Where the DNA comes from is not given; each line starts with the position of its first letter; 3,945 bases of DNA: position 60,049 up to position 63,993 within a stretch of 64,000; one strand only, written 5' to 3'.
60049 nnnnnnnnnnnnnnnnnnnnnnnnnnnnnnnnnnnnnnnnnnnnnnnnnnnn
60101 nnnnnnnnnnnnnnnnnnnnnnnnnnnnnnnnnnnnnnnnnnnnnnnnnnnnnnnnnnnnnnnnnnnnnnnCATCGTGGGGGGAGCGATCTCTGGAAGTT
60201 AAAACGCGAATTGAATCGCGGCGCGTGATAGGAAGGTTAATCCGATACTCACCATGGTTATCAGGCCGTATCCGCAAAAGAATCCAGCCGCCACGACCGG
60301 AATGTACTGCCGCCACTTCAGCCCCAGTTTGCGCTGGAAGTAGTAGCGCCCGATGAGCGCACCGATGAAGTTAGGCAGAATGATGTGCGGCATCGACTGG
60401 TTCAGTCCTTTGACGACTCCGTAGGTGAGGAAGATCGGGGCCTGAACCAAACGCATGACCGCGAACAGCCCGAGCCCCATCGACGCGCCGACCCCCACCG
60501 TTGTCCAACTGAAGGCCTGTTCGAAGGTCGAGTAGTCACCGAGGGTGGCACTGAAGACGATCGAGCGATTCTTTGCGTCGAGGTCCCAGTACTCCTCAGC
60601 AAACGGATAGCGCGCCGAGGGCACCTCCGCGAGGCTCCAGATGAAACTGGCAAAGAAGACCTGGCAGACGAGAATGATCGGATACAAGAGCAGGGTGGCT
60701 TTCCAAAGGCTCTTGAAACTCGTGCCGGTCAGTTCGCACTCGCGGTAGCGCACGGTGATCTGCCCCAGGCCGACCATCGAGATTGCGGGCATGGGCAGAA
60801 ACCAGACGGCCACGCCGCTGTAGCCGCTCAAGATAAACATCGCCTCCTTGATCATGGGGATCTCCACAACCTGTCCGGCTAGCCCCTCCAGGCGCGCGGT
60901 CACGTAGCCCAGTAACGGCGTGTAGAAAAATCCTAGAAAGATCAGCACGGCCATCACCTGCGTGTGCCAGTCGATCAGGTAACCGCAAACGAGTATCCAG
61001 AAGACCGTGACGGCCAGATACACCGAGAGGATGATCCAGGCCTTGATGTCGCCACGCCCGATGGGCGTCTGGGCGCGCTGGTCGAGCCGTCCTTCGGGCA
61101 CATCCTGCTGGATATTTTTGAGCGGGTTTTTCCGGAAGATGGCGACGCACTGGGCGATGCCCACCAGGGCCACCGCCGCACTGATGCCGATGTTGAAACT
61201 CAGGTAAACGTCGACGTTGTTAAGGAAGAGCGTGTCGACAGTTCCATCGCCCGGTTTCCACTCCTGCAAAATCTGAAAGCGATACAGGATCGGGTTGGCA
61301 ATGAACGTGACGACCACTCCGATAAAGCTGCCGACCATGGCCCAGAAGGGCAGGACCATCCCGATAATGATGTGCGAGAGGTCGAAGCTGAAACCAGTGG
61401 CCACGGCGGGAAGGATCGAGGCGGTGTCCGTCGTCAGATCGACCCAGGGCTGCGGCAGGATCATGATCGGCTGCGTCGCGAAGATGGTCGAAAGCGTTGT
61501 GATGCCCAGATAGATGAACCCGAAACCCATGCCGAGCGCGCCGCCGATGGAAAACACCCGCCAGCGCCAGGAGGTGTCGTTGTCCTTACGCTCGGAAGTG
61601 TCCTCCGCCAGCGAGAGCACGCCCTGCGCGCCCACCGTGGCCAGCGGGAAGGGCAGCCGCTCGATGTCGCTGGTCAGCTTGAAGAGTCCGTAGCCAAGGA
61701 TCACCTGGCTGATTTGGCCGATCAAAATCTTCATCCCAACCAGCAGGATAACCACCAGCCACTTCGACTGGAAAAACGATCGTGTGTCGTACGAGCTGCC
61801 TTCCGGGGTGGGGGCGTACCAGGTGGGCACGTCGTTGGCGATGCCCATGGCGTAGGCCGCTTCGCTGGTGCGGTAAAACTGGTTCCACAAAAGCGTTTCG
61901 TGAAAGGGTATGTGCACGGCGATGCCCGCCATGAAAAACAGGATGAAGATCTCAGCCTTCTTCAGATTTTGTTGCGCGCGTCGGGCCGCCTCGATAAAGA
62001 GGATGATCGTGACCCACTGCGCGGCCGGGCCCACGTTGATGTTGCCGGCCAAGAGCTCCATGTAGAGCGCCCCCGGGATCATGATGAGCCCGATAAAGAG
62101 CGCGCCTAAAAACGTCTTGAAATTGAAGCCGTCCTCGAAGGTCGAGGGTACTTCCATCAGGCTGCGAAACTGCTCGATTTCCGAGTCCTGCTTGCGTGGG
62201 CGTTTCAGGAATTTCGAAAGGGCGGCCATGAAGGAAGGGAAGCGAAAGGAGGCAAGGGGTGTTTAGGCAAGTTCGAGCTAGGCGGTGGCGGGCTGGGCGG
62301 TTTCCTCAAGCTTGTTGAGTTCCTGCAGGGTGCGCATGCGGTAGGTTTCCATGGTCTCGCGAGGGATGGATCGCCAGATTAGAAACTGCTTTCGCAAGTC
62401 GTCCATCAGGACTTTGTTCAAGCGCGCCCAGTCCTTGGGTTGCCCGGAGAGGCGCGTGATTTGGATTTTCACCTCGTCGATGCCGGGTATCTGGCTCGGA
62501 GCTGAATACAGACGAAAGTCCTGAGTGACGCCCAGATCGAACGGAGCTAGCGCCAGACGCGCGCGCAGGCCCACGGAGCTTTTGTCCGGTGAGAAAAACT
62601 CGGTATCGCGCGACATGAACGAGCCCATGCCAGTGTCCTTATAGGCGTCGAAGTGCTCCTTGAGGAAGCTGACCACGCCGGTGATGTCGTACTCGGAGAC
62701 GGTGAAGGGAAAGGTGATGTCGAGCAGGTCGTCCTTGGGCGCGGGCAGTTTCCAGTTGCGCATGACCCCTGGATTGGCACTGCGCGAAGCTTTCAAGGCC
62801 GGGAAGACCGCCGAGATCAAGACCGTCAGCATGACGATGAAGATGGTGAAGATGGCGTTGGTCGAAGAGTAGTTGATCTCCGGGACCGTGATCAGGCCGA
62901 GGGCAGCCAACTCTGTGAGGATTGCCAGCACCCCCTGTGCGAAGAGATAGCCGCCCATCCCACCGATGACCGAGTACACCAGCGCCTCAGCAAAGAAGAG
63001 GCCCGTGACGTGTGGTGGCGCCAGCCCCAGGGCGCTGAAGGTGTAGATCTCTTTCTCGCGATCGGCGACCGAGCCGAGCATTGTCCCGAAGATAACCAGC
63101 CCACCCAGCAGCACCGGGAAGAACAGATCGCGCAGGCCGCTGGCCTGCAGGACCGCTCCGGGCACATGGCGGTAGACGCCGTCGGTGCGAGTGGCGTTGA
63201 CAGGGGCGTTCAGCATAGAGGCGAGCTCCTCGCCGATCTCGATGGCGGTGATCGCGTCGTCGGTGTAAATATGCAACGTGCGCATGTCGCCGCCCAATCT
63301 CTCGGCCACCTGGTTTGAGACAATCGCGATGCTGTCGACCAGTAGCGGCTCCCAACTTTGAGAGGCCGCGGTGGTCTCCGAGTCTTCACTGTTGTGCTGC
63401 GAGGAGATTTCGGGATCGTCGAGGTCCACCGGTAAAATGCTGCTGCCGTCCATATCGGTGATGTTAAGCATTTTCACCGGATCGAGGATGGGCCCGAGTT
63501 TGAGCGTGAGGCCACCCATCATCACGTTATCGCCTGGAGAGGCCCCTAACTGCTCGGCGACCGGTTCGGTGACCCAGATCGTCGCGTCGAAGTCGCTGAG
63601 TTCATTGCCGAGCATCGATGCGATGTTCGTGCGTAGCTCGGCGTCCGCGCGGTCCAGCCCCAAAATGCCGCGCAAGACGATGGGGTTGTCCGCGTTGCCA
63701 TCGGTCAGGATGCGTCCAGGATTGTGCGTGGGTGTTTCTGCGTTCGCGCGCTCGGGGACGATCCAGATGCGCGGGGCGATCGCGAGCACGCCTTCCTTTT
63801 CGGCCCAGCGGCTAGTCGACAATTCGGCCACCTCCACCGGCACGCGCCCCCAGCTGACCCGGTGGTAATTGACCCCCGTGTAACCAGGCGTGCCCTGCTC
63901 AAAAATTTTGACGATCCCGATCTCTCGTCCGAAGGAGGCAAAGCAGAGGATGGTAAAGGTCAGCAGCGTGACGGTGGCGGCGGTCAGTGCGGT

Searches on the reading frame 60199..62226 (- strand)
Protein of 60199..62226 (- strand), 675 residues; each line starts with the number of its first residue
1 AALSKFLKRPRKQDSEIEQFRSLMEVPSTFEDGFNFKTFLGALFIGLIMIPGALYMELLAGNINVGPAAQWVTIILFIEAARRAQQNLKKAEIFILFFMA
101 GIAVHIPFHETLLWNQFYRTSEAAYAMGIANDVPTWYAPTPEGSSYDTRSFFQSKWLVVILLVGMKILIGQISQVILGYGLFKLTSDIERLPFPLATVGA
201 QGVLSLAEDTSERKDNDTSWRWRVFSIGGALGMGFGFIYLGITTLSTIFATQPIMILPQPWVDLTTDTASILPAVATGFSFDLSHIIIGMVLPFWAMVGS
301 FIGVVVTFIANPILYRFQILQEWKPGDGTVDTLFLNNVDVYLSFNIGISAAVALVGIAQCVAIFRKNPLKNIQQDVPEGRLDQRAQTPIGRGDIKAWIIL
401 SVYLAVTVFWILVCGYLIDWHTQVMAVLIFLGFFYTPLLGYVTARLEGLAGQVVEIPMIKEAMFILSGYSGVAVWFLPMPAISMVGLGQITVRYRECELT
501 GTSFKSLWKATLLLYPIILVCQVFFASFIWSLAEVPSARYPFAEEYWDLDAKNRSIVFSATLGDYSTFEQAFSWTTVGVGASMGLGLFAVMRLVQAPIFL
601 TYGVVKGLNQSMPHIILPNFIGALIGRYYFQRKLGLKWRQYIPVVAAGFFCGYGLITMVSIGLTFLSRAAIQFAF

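Call 27: search_protein_families(library=pfam, proteins=[window:60199-62226:-])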
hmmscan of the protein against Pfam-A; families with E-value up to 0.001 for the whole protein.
window:60199-62226:- (675 aa): 1 family
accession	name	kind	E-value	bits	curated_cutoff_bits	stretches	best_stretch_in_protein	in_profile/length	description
PF03169.20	OPT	-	1.2e-10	41.2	25.8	1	187-465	133-422/623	OPT oligopeptide transporter protein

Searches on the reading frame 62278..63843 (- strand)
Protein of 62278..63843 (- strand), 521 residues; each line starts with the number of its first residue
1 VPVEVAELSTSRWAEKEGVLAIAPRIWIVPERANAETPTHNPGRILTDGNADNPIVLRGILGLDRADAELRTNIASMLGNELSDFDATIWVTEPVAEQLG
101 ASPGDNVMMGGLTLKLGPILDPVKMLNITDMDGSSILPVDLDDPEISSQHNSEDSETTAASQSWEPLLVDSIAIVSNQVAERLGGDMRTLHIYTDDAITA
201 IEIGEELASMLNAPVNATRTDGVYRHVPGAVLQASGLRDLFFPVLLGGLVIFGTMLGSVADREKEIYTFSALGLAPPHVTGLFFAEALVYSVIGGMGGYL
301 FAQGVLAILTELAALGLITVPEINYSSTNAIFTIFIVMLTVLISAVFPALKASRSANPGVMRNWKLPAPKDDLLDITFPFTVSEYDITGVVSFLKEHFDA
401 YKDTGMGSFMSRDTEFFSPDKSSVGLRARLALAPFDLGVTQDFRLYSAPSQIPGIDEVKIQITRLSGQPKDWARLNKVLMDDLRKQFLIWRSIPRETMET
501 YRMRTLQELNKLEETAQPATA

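Call 27: search_protein_families(library=pfam, proteins=[window:62278-63843:-])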
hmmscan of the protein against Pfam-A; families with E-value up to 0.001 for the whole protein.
window:62278-63843:- (521 aa): 1 family
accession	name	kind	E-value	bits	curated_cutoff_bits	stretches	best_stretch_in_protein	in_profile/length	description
PF02687.27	FtsX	-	3.8e-10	40.3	25.5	1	242-354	6-117/120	FtsX-like permease C-terminal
